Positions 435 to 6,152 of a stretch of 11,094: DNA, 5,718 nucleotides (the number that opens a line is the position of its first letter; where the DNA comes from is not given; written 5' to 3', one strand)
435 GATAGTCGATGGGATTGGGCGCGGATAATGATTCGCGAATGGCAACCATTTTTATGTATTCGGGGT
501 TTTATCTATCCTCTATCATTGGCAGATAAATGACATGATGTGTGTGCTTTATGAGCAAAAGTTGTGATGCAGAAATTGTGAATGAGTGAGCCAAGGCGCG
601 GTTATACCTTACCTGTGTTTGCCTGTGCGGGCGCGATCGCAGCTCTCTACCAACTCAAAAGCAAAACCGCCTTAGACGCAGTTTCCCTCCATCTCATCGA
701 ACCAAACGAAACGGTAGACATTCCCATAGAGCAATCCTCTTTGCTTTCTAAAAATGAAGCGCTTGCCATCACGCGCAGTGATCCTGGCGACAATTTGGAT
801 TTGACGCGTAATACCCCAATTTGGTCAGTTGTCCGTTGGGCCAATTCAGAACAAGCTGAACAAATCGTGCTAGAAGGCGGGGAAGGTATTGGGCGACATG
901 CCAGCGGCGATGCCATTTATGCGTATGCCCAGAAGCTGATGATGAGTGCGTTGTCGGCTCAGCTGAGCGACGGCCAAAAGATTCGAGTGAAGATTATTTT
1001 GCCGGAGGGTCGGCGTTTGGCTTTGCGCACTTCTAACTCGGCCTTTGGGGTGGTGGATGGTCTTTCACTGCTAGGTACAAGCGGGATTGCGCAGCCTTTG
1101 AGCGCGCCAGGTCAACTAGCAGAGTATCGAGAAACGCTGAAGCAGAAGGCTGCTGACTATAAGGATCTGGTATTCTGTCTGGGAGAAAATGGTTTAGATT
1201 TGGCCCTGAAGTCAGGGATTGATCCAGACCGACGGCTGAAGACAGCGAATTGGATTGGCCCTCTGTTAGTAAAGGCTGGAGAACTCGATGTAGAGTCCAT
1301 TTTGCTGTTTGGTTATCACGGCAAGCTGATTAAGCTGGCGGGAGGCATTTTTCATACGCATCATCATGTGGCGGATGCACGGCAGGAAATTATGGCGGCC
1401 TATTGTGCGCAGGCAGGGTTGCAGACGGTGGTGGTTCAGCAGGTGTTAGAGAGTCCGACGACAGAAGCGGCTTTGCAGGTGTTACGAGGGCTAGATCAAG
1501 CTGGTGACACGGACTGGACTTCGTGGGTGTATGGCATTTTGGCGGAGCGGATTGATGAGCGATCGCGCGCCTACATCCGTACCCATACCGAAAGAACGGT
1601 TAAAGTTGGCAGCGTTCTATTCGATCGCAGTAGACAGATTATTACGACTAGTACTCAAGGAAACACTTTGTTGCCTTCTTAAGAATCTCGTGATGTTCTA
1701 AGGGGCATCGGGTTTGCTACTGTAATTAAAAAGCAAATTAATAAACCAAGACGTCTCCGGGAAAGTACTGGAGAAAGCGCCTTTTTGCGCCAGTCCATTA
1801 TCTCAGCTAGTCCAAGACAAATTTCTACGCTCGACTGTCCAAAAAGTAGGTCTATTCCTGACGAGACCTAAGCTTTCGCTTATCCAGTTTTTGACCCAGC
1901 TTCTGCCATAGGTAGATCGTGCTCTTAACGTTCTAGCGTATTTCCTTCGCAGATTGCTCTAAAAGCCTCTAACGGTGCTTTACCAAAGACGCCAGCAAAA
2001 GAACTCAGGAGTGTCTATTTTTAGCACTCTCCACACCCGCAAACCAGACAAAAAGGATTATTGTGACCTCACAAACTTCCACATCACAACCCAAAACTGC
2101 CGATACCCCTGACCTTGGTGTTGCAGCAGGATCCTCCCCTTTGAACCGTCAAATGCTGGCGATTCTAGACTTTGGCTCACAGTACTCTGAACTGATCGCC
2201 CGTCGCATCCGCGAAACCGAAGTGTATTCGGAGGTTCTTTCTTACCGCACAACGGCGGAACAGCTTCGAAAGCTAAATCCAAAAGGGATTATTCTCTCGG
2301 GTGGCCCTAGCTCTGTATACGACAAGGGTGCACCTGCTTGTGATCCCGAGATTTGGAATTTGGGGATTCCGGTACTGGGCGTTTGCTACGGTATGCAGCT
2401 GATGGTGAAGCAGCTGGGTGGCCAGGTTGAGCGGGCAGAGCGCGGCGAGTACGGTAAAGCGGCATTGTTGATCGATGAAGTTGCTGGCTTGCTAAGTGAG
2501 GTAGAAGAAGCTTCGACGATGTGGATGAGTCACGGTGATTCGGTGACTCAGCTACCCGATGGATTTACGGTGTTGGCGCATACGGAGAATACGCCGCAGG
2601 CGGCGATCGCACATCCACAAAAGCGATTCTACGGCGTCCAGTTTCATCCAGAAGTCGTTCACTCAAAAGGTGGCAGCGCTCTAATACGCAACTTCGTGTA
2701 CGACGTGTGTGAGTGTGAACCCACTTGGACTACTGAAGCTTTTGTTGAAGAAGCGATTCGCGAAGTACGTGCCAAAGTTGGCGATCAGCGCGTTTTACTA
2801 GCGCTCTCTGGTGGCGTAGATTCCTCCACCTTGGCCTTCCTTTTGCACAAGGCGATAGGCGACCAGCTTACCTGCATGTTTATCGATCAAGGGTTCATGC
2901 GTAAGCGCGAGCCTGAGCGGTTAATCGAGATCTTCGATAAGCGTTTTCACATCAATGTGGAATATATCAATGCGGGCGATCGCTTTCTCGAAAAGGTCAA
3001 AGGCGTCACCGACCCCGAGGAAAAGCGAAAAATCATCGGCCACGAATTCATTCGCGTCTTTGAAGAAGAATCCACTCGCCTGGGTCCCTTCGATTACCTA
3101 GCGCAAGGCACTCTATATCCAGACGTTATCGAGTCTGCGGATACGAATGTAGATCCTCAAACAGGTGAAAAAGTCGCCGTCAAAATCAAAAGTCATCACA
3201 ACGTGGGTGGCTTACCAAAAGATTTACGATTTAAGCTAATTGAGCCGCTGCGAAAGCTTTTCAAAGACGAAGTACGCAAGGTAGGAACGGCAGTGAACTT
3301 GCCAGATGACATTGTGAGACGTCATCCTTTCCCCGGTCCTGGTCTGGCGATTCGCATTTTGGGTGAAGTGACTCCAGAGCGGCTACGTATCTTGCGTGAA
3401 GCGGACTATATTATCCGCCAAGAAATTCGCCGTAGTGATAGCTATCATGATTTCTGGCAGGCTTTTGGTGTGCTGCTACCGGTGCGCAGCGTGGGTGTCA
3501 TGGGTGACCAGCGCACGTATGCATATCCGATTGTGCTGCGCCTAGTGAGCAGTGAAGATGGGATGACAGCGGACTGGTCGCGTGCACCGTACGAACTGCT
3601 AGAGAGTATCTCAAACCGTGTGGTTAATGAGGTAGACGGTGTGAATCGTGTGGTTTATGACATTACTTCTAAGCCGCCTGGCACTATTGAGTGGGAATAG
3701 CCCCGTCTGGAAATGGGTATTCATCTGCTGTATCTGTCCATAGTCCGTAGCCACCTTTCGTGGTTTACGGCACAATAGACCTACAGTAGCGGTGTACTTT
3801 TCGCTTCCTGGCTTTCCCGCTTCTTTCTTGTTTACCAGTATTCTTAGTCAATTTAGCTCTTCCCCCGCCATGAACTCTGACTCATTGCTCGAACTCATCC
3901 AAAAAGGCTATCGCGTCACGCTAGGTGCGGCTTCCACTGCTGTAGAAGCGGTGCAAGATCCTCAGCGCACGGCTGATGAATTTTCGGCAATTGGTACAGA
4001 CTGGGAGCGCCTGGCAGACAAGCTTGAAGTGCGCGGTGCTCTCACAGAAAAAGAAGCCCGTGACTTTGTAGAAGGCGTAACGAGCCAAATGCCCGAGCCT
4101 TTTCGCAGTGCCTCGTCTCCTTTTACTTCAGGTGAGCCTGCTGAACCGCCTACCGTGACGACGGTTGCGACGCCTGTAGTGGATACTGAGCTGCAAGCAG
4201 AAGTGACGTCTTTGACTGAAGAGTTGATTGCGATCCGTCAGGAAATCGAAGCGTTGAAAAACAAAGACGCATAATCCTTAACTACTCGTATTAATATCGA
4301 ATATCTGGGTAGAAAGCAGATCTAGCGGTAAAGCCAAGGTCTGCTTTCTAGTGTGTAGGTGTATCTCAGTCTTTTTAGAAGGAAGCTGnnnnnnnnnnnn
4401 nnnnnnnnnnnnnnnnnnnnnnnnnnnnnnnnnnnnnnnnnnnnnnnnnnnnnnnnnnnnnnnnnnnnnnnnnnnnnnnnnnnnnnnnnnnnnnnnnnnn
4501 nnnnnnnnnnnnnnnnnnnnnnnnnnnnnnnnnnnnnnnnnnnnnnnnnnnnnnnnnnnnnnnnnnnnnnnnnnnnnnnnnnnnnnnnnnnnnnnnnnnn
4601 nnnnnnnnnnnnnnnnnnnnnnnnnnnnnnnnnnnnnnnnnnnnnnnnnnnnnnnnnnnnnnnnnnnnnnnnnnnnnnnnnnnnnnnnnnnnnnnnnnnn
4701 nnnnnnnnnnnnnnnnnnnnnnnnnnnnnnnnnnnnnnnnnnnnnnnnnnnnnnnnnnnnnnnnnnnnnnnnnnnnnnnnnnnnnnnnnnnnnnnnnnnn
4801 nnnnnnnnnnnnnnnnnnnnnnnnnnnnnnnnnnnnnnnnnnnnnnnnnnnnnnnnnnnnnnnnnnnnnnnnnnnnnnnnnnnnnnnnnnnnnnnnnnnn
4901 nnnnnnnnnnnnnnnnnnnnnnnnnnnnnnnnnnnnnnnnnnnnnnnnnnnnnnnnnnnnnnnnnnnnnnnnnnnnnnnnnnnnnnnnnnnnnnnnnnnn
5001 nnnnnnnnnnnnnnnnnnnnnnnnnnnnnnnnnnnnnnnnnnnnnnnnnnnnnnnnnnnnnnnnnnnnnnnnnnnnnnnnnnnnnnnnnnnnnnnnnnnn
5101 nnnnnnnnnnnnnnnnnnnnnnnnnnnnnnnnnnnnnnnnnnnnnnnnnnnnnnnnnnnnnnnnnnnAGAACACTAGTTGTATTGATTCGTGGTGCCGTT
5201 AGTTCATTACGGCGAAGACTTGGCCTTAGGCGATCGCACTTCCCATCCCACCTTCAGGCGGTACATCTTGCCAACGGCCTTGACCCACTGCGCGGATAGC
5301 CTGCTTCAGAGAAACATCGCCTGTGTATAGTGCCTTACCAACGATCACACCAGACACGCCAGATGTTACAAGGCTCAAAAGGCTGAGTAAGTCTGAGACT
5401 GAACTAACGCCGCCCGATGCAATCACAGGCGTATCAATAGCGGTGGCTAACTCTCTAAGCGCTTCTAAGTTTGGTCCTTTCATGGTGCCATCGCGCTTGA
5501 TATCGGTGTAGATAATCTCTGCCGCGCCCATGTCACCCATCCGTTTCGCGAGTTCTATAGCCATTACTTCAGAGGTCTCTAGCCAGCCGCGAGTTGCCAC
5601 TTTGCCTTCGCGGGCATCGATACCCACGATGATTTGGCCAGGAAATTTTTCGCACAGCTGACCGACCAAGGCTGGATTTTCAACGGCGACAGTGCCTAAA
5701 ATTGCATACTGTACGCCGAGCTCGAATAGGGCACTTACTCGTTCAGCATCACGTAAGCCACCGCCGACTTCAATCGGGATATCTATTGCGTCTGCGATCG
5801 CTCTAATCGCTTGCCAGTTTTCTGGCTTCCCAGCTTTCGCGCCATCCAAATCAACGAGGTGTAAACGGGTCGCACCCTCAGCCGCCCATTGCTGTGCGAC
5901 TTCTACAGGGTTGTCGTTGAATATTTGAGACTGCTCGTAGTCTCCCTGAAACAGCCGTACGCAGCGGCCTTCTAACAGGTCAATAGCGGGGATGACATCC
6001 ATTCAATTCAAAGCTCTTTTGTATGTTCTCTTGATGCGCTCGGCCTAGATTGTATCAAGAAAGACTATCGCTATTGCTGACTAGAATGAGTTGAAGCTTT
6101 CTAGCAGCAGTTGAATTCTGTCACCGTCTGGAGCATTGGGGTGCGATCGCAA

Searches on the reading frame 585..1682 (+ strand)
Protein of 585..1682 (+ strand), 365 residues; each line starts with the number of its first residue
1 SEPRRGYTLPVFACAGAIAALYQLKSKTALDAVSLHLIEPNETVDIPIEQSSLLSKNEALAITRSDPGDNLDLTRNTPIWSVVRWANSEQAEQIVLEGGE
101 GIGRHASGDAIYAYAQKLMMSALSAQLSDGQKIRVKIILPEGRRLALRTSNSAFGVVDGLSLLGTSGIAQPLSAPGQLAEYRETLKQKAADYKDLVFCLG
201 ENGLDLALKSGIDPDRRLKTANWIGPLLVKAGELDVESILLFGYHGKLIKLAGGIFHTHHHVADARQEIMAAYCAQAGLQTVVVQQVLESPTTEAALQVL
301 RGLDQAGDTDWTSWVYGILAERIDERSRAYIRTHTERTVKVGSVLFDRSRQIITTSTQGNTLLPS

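Call 35: search_protein_families(library=pfam, proteins=[window:585-1682:+], max_evalue=1)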
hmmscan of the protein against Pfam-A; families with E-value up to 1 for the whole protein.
window:585-1682:+ (365 aa): 1 family
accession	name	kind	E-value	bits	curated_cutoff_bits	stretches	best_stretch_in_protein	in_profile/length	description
PF01888.22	CbiD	-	2.4e-67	227.3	25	1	4-254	2-254/254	CbiD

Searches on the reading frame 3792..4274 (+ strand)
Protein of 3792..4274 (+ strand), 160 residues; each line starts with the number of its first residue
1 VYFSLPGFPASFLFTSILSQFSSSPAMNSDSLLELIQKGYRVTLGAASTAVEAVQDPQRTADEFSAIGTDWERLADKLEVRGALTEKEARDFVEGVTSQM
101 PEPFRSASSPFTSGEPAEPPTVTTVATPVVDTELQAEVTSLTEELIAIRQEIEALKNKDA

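Call 35: search_protein_families(library=pfam, proteins=[window:3792-4274:+], max_evalue=1)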
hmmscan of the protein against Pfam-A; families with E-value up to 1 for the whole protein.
window:3792-4274:+ (160 aa): 3 families
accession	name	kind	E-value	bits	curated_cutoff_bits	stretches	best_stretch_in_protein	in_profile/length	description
PF00531.28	Death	-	0.041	14.4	22.6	1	58-83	5-30/86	Death domain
PF07716.20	bZIP_2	-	0.067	13.7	22.3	1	133-157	29-53/54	Basic region leucine zipper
PF18035.6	Bap31_Bap29_C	-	0.16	12.5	30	1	137-157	2-22/52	Bap31/Bap29 cytoplasmic coiled-coil domain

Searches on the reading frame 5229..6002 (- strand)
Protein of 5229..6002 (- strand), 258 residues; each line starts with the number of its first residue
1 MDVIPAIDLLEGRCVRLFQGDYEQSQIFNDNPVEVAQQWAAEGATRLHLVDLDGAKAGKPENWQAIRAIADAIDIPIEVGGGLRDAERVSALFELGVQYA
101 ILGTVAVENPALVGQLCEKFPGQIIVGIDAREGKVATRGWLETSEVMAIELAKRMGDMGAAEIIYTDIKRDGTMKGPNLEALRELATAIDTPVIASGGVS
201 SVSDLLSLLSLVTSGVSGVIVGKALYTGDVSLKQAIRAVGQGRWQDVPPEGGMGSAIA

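Call 37: search_protein_families(library=ncbifam, proteins=[P0122], max_evalue=0.001)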
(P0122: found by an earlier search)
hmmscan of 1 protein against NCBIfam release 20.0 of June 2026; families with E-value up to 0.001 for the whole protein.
P0122 (477 aa): 1 family
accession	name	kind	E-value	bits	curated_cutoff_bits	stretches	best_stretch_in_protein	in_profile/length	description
NF058507.1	FlotScfldFlot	equivalog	1.3e-39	136.6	700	1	51-287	5-247/477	flotillin lipid rafts scaffold protein FloT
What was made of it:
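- On FloT equivalog (NCBIfam NF058507): The repaired or intact protein P0122 scores 136.6 bits (call 37).
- Closest known: Bacterial flotillin FloT. Same: The NCBIfam FloT model aligns to residues 51-287 at E=1e-39 (call 37).
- Closest known: Bacterial flotillin FloT. Different: The score of 136.6 bits is far below the FloT equivalog cut-off of 700 (call 37), so this is a flotillin-family protein and not a FloT ortholog.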
